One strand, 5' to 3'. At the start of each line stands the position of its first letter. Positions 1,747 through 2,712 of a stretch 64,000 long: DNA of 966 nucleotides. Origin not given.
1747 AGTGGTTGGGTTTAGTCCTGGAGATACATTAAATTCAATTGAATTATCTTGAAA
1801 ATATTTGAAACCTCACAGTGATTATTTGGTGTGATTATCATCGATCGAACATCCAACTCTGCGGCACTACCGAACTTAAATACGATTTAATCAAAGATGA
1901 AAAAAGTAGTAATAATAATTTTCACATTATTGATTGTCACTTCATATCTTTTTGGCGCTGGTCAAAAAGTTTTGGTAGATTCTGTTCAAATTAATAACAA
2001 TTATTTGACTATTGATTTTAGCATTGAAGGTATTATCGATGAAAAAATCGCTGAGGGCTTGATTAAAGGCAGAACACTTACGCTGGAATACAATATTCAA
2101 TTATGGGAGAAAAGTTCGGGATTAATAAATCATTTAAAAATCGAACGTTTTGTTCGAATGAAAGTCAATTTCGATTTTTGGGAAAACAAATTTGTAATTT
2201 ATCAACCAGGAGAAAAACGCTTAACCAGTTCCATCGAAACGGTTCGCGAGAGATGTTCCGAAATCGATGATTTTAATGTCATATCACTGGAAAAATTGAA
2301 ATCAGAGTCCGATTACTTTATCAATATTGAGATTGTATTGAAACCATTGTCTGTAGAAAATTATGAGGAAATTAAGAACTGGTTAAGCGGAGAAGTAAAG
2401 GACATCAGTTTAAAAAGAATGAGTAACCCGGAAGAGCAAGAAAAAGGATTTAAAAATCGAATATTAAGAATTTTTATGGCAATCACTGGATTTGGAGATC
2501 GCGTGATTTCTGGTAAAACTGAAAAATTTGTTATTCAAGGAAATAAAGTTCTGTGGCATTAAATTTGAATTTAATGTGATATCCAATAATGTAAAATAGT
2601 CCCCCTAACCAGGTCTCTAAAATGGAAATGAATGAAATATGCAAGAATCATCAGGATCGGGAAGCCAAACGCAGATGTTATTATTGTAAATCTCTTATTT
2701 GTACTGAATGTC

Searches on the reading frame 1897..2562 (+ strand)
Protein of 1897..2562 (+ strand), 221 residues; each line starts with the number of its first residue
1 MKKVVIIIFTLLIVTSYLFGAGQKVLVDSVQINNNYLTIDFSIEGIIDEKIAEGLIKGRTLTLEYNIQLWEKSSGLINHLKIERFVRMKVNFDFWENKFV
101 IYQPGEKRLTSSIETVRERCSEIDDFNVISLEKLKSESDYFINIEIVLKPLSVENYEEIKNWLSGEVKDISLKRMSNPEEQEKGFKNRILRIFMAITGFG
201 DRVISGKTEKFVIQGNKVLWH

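Call 46: find_encoding_contigs(protein=window:1897-2562:+, flank=10000, max_places=3)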
Protein window:1897-2562:+ (221 aa): 2 contigs read that carry it; 1 place shown.
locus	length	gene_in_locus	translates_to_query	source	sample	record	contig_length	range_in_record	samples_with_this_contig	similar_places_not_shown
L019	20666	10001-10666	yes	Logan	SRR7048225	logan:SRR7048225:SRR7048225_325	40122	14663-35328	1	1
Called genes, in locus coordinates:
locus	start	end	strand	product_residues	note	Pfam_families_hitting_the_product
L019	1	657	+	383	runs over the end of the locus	PF13308:YARHG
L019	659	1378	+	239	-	PF01520:Amidase_3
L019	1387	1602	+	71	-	-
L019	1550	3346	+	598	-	PF05048:NosD (faint), PF13229:Beta_helix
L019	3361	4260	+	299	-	PF00781:DAGK_cat, PF01513:NAD_kinase (faint), PF19279:YegS_C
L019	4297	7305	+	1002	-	-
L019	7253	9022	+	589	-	-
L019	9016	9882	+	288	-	PF06325:PrmA, PF08242:Methyltransf_12 (faint), PF02475:TRM5-TYW2_MTfase (weak), PF05175:MTS, PF12847:Methyltransf_18 (weak), PF13847:Methyltransf_31, PF08241:Methyltransf_11 (weak), PF13649:Methyltransf_25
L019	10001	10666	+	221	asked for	PF14334:DUF4390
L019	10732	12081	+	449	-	PF01522:Polysacc_deac_1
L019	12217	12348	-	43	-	-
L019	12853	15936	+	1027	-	PF13485:Peptidase_MA_2, PF00930:DPPIV_N (faint), PF26550:Tricorn_2nd, PF25174:Beta-prop_THOC3 (faint), PF26549:Tricorn_N, PF07676:PD40 (weak), PF26549:Tricorn_N, PF07676:PD40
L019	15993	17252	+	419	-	PF20094:GWxTD_dom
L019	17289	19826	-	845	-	PF00932:LTD, PF07705:CARDB (faint), PF13585:CHU_C (faint), PF00932:LTD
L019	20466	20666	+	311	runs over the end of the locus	PF00890:FAD_binding_2 (faint), PF01266:DAO (faint), PF07992:Pyr_redox_2, PF13738:Pyr_redox_3, PF00070:Pyr_redox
